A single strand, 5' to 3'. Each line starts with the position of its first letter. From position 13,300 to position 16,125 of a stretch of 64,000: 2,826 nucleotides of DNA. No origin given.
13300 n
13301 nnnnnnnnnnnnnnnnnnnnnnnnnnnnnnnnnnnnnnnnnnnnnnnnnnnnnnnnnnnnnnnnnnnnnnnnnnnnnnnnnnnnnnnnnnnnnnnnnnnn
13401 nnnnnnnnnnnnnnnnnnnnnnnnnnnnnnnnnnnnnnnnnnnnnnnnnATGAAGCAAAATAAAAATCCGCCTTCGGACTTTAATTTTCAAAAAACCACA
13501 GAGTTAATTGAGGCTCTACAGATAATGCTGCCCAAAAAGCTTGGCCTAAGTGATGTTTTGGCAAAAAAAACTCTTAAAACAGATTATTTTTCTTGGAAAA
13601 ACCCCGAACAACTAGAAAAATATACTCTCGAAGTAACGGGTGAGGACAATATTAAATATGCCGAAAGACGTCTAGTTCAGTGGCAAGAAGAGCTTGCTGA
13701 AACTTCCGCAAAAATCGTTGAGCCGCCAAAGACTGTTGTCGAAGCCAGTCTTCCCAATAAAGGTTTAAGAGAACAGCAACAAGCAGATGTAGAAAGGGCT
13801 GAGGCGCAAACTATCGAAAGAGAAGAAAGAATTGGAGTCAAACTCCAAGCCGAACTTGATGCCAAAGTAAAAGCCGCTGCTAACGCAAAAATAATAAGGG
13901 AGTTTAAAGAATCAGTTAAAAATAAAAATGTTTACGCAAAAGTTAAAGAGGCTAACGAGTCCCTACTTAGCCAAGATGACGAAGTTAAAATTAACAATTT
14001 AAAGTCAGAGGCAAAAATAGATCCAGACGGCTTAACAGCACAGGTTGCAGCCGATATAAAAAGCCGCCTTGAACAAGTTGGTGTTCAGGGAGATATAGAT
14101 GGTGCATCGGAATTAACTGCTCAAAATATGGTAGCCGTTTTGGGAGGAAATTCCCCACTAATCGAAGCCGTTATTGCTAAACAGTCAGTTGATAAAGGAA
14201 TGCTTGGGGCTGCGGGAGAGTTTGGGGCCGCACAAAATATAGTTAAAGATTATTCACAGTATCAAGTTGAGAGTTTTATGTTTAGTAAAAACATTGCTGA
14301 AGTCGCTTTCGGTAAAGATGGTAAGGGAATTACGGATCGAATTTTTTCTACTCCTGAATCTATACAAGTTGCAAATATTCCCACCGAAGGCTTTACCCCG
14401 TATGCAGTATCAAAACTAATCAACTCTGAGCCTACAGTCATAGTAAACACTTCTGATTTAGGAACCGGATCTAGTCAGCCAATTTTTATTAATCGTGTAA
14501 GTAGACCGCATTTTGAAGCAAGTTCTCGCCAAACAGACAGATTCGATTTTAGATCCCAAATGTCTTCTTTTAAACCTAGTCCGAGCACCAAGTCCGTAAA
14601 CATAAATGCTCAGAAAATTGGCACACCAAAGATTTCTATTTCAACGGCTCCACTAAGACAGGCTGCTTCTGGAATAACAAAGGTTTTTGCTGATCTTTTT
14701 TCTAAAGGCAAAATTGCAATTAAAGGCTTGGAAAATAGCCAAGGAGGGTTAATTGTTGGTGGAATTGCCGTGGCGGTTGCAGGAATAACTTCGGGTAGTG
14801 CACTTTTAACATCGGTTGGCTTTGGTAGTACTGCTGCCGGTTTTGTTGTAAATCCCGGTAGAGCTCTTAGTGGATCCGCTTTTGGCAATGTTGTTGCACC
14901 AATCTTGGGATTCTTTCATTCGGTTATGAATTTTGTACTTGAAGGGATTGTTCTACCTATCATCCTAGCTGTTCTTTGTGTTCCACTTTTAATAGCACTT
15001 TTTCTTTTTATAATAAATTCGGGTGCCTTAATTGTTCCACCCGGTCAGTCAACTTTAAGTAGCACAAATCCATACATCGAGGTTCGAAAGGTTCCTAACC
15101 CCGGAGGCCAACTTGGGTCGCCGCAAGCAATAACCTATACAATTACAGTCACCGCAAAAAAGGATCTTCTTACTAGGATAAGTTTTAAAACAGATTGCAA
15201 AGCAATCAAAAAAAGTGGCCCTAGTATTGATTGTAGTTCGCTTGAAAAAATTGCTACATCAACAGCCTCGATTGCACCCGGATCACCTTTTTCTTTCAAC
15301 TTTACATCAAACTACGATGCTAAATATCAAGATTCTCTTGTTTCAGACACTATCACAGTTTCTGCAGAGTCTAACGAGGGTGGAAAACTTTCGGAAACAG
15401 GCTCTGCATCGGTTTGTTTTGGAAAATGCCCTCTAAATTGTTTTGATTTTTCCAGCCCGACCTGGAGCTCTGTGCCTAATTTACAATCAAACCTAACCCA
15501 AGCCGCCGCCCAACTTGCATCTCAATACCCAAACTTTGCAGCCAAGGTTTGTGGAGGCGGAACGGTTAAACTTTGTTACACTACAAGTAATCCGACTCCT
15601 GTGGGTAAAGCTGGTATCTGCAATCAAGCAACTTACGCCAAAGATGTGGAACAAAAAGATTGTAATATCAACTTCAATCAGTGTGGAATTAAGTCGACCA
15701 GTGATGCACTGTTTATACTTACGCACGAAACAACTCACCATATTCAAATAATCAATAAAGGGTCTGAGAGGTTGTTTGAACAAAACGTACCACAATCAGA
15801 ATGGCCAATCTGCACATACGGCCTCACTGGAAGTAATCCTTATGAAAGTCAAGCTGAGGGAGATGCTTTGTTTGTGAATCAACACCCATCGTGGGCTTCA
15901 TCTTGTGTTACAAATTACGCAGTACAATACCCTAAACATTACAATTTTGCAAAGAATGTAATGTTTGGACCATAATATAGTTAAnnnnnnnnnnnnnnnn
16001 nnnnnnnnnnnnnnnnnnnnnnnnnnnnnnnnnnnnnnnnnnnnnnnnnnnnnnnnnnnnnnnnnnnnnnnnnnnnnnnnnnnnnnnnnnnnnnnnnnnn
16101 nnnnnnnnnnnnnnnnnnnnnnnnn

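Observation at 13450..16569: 841-aa membrane protein with HExxH motif in the T4SS hydrolase position, followed by a VirB8-sized protein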

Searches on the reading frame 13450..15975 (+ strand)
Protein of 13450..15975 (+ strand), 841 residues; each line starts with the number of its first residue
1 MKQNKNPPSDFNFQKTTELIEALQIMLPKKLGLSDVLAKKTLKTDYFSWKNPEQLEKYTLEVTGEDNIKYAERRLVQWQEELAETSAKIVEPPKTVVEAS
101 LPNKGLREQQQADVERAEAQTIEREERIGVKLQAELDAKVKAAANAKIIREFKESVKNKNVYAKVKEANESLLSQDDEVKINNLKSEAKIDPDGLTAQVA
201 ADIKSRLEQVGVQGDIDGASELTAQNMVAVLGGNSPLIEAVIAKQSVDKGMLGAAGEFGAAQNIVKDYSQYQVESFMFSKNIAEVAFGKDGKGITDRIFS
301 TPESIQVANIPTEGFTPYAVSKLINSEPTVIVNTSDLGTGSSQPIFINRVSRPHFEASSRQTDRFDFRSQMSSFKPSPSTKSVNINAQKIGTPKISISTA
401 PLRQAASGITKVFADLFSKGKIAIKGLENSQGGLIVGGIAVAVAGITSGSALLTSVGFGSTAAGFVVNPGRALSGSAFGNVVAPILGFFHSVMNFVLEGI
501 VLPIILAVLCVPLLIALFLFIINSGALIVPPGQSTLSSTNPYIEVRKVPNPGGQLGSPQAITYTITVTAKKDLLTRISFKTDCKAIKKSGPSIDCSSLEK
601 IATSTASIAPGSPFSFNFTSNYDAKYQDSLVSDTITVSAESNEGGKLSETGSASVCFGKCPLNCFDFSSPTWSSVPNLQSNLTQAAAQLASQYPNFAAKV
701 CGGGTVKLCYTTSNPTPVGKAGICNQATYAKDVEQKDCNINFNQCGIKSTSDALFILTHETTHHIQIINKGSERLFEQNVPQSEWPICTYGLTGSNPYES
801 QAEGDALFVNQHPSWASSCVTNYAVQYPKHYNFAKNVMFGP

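Call 3: search_protein_families(library=pfam, proteins=[window:13450-15975:+], max_evalue=1)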
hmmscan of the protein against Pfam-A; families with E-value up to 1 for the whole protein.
window:13450-15975:+ (841 aa): 1 family
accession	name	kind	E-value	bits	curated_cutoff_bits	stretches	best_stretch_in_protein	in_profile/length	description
PF10263.15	SprT-like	-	0.15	12.4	25.6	1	719-772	31-80/108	SprT-like family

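Call 4: search_protein_families(library=ncbifam, proteins=[window:13450-15975:+], max_evalue=1)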
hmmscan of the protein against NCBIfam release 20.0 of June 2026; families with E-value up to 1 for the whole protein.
window:13450-15975:+ (841 aa): 1 family
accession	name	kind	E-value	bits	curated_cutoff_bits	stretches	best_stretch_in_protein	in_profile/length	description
NF040877.1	SE1832_fam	equivalog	0.038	13.9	45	1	41-88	8-50/51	SE1832 family protein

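Call 6: find_homologous_proteins(query=window:13450-15972:+, max_evalue=0.001)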
Query window:13450-15972:+ (841 aa): 1 proteins with E <= 0.001 among 8000 candidates.
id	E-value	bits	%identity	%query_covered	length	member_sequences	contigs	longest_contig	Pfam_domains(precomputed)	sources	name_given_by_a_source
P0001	0.0e+0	1869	100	100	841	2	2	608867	-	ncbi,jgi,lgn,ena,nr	ncbi:MAG TPA: hypothetical protein VKC53_00590 [Patescibacteria group bacterium]|nr:hypothetical pro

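Call 7: search_solved_structures(query=window:13450-15972:+, max_evalue=10)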
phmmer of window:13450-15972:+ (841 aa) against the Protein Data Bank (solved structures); distinct sequences matched with E-value up to 10: 5.
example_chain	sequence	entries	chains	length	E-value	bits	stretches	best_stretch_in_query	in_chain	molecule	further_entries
3k1j_A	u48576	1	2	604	0.37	12.2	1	145-243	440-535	ATP-dependent protease Lon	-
2qdr_A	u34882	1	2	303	2.4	9.5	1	35-96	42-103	Uncharacterized protein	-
3b2e_E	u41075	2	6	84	2.7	9.4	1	137-191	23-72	Golgi to ER traffic protein 1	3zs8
3vlc_E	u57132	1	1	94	2.8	9.3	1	137-191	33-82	Golgi to ER traffic protein 1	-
3sjb_C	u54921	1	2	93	3.6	8.9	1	137-192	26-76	Golgi to ER traffic protein 1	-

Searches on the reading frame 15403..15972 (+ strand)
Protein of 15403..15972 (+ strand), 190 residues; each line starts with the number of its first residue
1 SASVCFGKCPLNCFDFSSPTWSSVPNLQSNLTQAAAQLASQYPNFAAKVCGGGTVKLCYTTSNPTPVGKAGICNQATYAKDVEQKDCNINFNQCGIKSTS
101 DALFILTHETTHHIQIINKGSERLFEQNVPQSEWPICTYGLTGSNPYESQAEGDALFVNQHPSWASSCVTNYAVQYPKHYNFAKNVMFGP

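Call 53: search_solved_structures(query=A4, max_evalue=10, show_alignments=5)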
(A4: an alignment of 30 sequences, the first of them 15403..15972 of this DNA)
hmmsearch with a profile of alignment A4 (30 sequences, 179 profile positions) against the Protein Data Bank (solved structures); distinct sequences matched with E-value up to 10: 23.
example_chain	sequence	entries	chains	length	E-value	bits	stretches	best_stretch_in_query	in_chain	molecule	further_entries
6r5a_A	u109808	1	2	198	0.0024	21.2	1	89-175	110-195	Pro-Pro endopeptidase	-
2n6j_A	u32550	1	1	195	0.0025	21.2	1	89-175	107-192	Zinc metalloprotease Zmp1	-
6r52_A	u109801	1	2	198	0.0025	21.2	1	89-175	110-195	Pro-Pro endopeptidase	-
5n12_A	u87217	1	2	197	0.0025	21.2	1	89-175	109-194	Pro-Pro endopeptidase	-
5a0p_A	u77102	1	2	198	0.0025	21.2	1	89-175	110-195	ZINC METALLOPROTEASE ZMP1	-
6r53_A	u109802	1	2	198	0.0026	21.1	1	89-175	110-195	Pro-Pro endopeptidase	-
6r54_A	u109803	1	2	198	0.0029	21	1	89-175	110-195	Pro-Pro endopeptidase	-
6r55_A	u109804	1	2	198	0.0032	20.8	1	89-175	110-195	Pro-Pro endopeptidase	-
6r56_A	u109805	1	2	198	0.0032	20.8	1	89-175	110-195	Pro-Pro endopeptidase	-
5a0r_A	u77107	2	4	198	0.069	16.5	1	90-175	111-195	ZINC METALLOPROTEASE ZMP1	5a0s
6r5b_A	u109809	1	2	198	0.16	15.3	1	89-175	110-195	Pro-Pro endopeptidase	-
6r5c_A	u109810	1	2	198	0.17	15.2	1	89-175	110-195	Pro-Pro endopeptidase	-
6r59_A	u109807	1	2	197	0.17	15.2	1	90-175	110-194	Pro-Pro endopeptidase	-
5a0x_A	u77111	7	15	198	0.17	15.2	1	90-175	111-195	ZINC METALLOPROTEASE ZMP1 | Pro-Pro endopeptidase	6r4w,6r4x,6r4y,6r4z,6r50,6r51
2l0r_A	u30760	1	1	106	0.19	15.1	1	97-177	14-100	Lethal factor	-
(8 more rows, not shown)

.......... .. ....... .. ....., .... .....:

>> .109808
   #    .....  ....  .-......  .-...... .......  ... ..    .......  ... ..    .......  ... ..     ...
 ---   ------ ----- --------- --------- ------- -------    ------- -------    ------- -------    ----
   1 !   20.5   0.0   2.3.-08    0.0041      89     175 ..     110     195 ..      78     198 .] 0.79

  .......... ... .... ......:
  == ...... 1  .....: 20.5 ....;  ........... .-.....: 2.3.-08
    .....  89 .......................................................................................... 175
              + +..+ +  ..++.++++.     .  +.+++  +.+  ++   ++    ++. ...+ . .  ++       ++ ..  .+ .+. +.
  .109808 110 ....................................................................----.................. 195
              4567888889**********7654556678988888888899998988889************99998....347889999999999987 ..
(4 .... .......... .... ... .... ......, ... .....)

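Call 57: predict_structure(alignment_id=A4)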
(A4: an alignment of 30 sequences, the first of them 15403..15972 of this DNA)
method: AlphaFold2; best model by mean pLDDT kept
length: 190 residues; sequences in the alignment: 30
mean_pLDDT: 90.4   pTM: 0.89
mean pLDDT of the five models: 90.4, 90.3, 88.9, 88.5, 88.2
residues with pLDDT >= 90: 147; 70-90: 23; 50-70: 16; < 50: 4
segments of 3 or more residues with pLDDT < 50: 1-3
pLDDT, mean of each block of 10 residues (from residue 1): 53 89 96 95 95 95 69 80 95 92 97 96 97 94 96 97 86 97 97
secondary structure, 60 per line:
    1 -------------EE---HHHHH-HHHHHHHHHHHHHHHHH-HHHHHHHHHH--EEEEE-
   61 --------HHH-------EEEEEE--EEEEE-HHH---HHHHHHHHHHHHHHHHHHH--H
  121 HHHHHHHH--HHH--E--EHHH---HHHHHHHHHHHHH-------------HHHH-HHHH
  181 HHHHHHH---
elements in order: H19-23 H25-41 H43-52 E55-59 E79-84 E87-91 H99-117 H120-128 H146-158 H172-175 H177-187

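Call 59: fold_search(model_id=the predicted structure, library=pdb)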
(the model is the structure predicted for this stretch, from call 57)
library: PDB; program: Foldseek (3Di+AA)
matches with E <= 10: 47; with E <= 0.001: 0
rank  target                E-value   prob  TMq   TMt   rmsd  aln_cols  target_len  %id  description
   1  6r4y_A                1.7e-02  0.99  0.50  0.49   8.7       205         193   14  Crystal structure of holo PPEP-1(E143A/Y178F) in complex with product peptide Ac-EVNP-CO2 (substrate peptide: Ac-EVNPA (released 2019-06-12)
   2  6r5b_A                1.8e-02  0.99  0.51  0.50   8.6       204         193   14  Crystal structure of PPEP-1(W103H/E143A/Y178F) in complex with substrate peptide Ac-EVNPPVP-CONH2 (released 2019-06-12)
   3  6r4w_A                2.1e-02  0.99  0.50  0.49   8.6       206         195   14  Crystal structure of apo PPEP-1(E143A/Y178F) in complex with substrate peptide Ac-EVNAPVP-CONH2 (released 2019-06-12)
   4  6r4z_A                2.1e-02  0.99  0.49  0.48   8.8       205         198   14  Crystal structure of holo PPEP-1(E143A/Y178F) in complex with product peptide Ac-EVNP-CO2 (substrate peptide: Ac-EVNPP (released 2019-06-12)
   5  5a0x_A                2.8e-02  0.99  0.51  0.50   8.6       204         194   14  Substrate peptide-bound structure of metalloprotease Zmp1 variant E143AY178F from Clostridium difficile (released 2015-08-05)
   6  6r5c_A                3.2e-02  0.99  0.51  0.50   8.6       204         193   14  Crystal structure of PPEP-1(W103F/E143A/Y178F) in complex with substrate peptide Ac-EVNPPVP-CONH2 (released 2019-06-12)
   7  5a0r_A                4.2e-02  0.98  0.51  0.50   8.6       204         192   14  Product peptide-bound structure of metalloprotease Zmp1 variant E143A from Clostridium difficile (released 2015-08-05)
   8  6r57_A                8.6e-02  0.96  0.51  0.50   8.6       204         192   14  Crystal structure of PPEP-1(E143A/Y178F/E184A) in complex with substrate peptide Ac-EVNPPVP-CONH2 (released 2019-06-12)
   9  4l7a_A                1.2e-01  0.87  0.46  0.36   7.5       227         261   12  Crystal structure of a putative zinc-binding metallo-peptidase (BACCAC_01431) from Bacteroides caccae ATCC 43185 at 2. (released 2013-07-03)
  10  8t6h                  2.1e+00  0.02  0.14  0.05  17.1       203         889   10  X-ray crystal structure of PfA-M1(E319A) (released 2024-06-26)
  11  1k0a_A                2.5e+00  0.04  0.15  0.13  16.7       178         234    8  Ure2p in Complex with S-hexylglutathione (released 2001-12-21)
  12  3cia_A                3.1e+00  0.06  0.26  0.11  15.2       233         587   11  Crystal structure of cold-aminopeptidase from Colwellia psychrerythraea (released 2008-07-01)
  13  8sy6_I                3.1e+00  0.04  0.15  0.05  11.3       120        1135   12  E. coli DNA-directed RNA polymerase transcription elongation complex bound the unnatural dB-UTP base pair in the activ (released 2023-12-27)
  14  1uzl_B                3.6e+00  0.02  0.14  0.13  15.2       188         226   11  MabA from Mycobacterium tuberculosis (released 2005-03-23)
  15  3t8v                  3.8e+00  0.02  0.15  0.05  16.7       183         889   11  A bestatin-based chemical biology strategy reveals distinct roles for malaria M1- and M17-family aminopeptidases (released 2011-09-28)
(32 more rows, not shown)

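Call 88: fold_search(model_id=the predicted structure, library=viral)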
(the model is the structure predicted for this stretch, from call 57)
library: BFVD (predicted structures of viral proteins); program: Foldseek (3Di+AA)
matches with E <= 10: 97; with E <= 0.001: 0
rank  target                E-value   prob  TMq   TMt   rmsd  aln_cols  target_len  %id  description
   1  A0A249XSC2            2.4e-02  0.99  0.46  0.48   6.3       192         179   14  Uncharacterized protein [Mycobacterium phage Phabba]
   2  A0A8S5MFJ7            3.9e-02  0.97  0.47  0.19   8.9       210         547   14  Minor capsid protein [Myoviridae sp. ctguh8]
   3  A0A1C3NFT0            4.1e-02  0.91  0.31  0.19   6.6       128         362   13  (no name in the UniProt tables at hand)
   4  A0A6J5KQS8            4.3e-02  0.87  0.35  0.35  10.4       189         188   14  Uncharacterized protein [uncultured Caudovirales phage]
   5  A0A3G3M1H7            7.2e-02  0.92  0.42  0.27   8.3       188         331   15  (no name in the UniProt tables at hand)
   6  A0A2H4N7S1            1.0e-01  0.87  0.38  0.49   7.5       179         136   12  (no name in the UniProt tables at hand)
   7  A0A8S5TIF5            1.1e-01  0.97  0.48  0.21   6.2       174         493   16  Minor capsid component [Myoviridae sp. ct9dX1]
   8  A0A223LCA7            1.1e-01  0.84  0.43  0.39   8.4       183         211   12  IrrE N-terminal-like domain-containing protein [Bacillus phage PBS1]
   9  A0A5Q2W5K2            1.4e-01  0.54  0.32  0.09  13.5       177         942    8  (no name in the UniProt tables at hand)
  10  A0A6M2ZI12            1.7e-01  0.57  0.32  0.24  10.8       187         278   13  Proteolytic enzyme [Synechococcus phage S-SCSM1]
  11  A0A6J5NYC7            1.8e-01  0.60  0.34  0.28  13.7       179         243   16  Uncharacterized protein [uncultured Caudovirales phage]
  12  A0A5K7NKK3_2          2.0e-01  0.25  0.27  0.08  14.2       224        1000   12  (no name in the UniProt tables at hand)
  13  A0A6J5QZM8            2.2e-01  0.54  0.31  0.39   8.8       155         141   14  Uncharacterized protein [uncultured Caudovirales phage]
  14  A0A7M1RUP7            2.3e-01  0.41  0.36  0.22   9.8       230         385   12  Uncharacterized protein [uncultured phage cr113_1]
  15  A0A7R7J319            2.5e-01  0.72  0.36  0.38   8.2       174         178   13  (no name in the UniProt tables at hand)
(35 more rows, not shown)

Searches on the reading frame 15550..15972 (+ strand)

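Call 16: search_protein_families(library=pfam, proteins=[window:15550-15972:+], max_evalue=10)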
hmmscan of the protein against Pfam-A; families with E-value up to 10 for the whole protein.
window:15550-15972:+ (141 aa): 3 families
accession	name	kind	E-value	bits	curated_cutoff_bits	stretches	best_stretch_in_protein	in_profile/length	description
PF10263.15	SprT-like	-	0.017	15.4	25.6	1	20-72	32-80/108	SprT-like family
PF20657.2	DUF6811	-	0.05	14.3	35.8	1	6-40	44-79/88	Family of unknown function (DUF6811)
PF14891.12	Peptidase_M91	-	0.21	12.3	25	1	30-77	65-116/176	Effector protein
